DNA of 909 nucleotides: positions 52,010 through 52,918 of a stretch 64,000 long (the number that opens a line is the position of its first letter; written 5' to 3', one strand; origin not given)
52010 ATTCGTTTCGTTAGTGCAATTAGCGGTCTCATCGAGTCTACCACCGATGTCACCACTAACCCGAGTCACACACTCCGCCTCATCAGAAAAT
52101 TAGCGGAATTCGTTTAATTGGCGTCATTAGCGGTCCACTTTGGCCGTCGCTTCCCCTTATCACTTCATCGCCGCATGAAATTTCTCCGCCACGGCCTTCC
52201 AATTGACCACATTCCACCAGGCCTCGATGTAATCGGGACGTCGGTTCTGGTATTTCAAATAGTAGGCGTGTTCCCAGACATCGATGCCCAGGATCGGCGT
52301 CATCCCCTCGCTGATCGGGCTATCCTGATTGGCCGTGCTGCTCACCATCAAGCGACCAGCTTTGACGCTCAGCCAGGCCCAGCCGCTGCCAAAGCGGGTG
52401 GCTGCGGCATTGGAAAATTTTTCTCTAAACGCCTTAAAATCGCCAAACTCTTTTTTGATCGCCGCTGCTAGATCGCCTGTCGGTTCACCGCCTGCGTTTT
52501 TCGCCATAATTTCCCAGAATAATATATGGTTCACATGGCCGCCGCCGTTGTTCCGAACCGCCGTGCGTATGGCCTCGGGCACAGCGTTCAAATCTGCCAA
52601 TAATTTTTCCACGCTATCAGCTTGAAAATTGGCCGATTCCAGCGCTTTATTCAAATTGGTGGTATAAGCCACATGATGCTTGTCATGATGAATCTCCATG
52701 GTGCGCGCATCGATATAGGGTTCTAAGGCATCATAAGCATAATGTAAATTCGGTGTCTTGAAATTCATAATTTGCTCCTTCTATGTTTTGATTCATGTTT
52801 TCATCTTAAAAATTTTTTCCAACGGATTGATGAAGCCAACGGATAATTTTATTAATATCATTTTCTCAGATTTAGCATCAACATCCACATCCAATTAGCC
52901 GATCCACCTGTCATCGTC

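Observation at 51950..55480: Repeat-bracketed oxidative-stress/RNA-repair island: sod, Rnl5-type RNA ligase and a thioredoxin-like gene flanked by inverted MITE-like elements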

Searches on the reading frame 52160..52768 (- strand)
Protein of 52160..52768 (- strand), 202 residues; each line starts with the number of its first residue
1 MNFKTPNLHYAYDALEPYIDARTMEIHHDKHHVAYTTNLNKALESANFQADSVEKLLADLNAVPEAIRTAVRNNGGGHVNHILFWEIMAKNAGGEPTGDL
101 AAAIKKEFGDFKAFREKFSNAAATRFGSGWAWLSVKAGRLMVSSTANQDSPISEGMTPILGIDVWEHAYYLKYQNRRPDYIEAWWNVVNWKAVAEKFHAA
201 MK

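Call 8: search_protein_families(library=pfam, proteins=[window:52160-52768:-])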
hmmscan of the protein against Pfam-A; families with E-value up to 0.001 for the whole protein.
window:52160-52768:- (202 aa): 2 families
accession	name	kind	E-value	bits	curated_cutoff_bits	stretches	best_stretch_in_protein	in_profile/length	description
PF02777.23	Sod_Fe_C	-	5.4e-43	145.7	20.9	1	96-195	1-101/102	Iron/manganese superoxide dismutases, C-terminal domain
PF00081.27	Sod_Fe_N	-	2.2e-28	99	27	1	3-89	2-82/82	Iron/manganese superoxide dismutases, alpha-hairpin domain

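Call 39: search_protein_families(library=ncbifam, proteins=[window:52160-52768:-])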
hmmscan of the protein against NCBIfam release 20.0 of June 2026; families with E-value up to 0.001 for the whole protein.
window:52160-52768:- (202 aa): 3 families
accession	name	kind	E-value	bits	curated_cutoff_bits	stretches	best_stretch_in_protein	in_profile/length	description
NF008177.0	PRK10925.1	equivalog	1.8e-74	250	363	1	1-199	1-204/206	superoxide dismutase [Mn]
NF007832.0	PRK10543.1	equivalog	1.8e-58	197.3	348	1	1-198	1-192/193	superoxide dismutase [Fe]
NF041312.1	Superox_dis_Halo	equivalog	9.6e-45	153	300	1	6-201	3-192/196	superoxide dismutase [Mn]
